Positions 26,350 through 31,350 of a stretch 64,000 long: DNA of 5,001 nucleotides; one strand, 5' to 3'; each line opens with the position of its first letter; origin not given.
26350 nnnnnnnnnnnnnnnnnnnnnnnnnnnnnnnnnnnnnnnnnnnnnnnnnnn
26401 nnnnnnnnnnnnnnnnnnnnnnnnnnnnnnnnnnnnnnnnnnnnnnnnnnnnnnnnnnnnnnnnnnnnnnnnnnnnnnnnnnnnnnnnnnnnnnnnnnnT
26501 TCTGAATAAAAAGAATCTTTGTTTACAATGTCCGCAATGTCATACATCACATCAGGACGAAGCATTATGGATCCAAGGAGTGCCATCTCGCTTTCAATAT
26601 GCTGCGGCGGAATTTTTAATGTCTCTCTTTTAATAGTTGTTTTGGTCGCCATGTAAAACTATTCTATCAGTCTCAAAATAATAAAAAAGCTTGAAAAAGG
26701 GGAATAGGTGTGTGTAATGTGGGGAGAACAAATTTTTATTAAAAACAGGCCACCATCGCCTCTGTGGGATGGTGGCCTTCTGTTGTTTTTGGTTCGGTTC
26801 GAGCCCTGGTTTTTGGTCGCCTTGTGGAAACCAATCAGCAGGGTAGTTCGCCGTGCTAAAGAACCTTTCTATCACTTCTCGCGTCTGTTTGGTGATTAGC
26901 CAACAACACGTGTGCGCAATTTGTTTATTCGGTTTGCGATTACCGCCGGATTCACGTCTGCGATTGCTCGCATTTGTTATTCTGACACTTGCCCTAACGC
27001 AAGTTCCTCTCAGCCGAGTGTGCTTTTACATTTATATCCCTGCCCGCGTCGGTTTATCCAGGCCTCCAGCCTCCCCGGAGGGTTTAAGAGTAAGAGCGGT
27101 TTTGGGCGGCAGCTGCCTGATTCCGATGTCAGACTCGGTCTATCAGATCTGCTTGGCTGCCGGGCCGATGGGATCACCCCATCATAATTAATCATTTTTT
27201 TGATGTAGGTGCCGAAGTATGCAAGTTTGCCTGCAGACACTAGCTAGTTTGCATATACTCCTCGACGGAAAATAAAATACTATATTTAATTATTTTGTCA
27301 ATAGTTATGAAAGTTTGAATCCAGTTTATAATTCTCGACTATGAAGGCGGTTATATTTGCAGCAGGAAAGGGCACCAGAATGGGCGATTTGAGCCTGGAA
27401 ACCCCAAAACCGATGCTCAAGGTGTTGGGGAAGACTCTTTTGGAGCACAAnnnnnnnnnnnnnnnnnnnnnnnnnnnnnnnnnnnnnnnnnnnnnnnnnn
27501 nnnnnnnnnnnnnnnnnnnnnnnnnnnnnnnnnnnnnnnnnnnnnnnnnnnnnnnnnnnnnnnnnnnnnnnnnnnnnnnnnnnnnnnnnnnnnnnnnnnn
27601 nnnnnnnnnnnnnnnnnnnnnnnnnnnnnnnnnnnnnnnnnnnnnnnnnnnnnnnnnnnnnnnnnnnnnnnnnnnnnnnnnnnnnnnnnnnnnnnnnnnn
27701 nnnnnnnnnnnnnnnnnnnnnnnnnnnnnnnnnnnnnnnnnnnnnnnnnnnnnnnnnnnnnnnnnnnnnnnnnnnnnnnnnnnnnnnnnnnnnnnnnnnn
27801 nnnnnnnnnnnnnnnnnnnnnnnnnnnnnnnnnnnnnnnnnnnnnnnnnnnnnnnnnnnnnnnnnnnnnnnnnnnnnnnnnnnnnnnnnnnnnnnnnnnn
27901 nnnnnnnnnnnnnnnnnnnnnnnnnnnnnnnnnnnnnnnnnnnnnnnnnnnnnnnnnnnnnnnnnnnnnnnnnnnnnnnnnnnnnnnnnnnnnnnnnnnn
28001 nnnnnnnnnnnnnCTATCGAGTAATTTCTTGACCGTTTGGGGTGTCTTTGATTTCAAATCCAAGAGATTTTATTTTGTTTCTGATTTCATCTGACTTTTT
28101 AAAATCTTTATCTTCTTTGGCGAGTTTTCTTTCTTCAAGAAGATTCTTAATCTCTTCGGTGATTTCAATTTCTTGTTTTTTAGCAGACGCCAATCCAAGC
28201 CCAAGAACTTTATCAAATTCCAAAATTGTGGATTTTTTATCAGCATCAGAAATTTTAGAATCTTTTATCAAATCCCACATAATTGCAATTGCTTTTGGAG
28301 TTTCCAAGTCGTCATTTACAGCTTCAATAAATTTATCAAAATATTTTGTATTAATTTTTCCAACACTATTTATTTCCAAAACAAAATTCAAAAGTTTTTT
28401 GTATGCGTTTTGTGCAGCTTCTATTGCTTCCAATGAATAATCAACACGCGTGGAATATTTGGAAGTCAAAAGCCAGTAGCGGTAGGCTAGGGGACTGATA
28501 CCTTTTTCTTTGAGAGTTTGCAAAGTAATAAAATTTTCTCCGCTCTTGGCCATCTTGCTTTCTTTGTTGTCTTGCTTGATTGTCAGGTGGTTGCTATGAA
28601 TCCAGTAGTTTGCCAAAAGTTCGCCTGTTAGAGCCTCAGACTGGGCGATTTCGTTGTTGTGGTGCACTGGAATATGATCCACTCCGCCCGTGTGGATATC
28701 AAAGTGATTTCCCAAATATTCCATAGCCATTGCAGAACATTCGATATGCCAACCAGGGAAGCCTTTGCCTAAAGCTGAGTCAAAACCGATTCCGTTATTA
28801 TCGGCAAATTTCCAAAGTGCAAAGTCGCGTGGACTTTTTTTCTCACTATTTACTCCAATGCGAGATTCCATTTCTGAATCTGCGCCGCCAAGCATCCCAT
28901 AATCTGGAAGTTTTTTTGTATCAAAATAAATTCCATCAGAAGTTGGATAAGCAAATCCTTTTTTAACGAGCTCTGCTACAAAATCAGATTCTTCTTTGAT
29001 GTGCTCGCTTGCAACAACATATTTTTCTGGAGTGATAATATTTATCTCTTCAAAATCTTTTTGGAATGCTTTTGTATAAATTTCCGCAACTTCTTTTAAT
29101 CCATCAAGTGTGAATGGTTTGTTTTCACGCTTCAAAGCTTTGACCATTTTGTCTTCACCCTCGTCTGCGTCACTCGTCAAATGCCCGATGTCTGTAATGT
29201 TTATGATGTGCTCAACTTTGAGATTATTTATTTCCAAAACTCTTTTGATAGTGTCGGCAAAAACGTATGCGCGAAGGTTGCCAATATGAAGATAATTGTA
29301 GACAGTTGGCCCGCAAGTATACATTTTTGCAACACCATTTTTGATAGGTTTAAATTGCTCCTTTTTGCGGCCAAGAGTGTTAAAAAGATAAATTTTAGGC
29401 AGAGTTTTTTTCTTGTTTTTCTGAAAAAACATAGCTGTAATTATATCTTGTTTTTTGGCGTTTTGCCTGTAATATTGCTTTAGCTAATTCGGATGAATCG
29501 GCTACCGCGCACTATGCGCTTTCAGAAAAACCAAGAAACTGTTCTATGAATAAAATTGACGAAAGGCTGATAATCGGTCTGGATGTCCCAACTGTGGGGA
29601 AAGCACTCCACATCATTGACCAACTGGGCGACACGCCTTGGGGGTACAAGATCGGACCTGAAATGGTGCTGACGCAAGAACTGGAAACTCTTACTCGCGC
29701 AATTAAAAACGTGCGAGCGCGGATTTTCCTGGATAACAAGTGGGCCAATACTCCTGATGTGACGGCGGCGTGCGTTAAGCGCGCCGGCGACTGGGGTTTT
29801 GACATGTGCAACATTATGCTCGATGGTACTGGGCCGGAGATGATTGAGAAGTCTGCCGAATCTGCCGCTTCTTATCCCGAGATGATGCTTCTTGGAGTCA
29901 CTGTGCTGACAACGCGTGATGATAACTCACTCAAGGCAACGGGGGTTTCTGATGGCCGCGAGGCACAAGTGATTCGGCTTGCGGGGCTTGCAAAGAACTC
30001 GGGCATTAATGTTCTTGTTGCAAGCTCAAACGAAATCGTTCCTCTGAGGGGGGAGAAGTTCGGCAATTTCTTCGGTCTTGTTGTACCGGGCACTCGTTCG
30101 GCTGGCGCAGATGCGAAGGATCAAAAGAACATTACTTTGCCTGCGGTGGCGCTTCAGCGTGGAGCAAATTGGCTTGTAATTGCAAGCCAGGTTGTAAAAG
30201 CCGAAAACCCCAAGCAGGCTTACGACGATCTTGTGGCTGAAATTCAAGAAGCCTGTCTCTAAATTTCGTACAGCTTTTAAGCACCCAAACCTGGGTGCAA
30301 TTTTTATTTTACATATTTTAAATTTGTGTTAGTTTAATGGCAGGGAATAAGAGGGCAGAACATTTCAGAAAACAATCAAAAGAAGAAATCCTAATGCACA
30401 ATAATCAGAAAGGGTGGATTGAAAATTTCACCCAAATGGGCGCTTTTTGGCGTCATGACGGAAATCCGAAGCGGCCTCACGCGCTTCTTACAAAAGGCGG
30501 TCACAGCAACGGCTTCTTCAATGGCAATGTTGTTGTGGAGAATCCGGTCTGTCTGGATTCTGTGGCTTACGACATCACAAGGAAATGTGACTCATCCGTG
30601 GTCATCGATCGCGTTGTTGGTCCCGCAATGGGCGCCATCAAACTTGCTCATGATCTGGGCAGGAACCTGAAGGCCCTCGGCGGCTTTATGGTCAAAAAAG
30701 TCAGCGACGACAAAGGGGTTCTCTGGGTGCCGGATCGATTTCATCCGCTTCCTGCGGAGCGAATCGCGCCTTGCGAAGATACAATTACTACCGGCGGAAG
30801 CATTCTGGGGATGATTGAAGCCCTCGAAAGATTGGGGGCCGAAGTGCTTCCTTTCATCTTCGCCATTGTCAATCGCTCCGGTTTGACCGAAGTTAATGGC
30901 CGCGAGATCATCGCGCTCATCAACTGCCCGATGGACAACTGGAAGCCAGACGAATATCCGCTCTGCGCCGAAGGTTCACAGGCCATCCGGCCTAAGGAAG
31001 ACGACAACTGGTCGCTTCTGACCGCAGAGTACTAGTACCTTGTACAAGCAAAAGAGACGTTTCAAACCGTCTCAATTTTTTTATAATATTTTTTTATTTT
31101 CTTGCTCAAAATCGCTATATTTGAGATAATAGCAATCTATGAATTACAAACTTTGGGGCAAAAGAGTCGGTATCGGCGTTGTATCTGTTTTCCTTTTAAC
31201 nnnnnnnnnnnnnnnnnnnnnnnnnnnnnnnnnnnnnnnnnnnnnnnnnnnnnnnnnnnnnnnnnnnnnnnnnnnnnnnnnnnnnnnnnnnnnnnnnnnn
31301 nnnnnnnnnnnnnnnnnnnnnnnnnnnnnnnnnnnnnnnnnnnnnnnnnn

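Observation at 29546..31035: GC-rich pyrF-pyrE pair, each with its own terminator: apparently acquired orotate-to-UMP module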

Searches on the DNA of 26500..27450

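Call 68: search_rna_families(source=window, start=26500, end=27450, threshold=evalue, max_evalue=1)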
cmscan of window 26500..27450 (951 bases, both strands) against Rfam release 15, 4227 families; matches with E-value up to 1: 0.
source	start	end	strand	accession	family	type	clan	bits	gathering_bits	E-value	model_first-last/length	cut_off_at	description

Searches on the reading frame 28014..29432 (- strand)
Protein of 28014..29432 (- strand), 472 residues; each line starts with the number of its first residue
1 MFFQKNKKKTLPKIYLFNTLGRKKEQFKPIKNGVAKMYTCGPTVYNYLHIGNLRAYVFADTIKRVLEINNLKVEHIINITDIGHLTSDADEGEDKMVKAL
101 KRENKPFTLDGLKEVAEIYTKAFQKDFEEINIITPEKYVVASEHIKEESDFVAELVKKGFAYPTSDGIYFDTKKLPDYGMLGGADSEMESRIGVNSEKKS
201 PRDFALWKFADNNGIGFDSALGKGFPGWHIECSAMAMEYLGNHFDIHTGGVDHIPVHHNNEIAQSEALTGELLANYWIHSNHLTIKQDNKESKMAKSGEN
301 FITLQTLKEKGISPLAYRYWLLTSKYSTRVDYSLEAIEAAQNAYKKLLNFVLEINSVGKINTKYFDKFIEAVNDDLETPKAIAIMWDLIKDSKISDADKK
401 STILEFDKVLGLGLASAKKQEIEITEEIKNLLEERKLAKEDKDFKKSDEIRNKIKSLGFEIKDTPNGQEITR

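Call 3: search_protein_families(library=pfam, proteins=[window:28014-29432:-], max_evalue=0.01)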
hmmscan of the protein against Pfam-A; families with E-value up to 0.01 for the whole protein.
window:28014-29432:- (472 aa): 5 families
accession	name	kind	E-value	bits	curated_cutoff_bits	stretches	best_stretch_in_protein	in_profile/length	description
PF01406.26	tRNA-synt_1e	-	6.6e-85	285.5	27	1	27-341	2-300/301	tRNA synthetases class I (C) catalytic domain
PF09334.17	tRNA-synt_1g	-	1.9e-08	33.9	20.1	1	45-174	11-126/391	tRNA synthetases class I (M)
PF09190.17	DALR_2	-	1.2e-05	26.2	22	1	367-391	1-25/57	DALR domain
PF23493.1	CysS_C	-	9.2e-05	22.9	23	1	423-469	3-49/51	Cysteinyl-tRNA ligase anticodon binding domain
PF01921.24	tRNA-synt_1f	-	0.00018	21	27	0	287-352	276-340/360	tRNA synthetases class I (K)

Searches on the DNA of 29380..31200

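Call 69: search_rna_families(source=window, start=29380, end=31200, threshold=evalue, max_evalue=1)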
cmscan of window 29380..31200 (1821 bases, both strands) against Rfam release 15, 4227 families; matches with E-value up to 1: 2.
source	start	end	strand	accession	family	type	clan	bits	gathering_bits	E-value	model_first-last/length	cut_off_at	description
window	31055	31097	+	RF01581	RUF6-5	Gene; sRNA;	-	22.4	70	0.18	1-156/156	no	Plasmodium RNA of unknown function RUF6-5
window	29498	29603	+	RF00195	RsmY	Gene; sRNA;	CL00106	16.2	57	0.39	1-121/121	no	RsmY RNA family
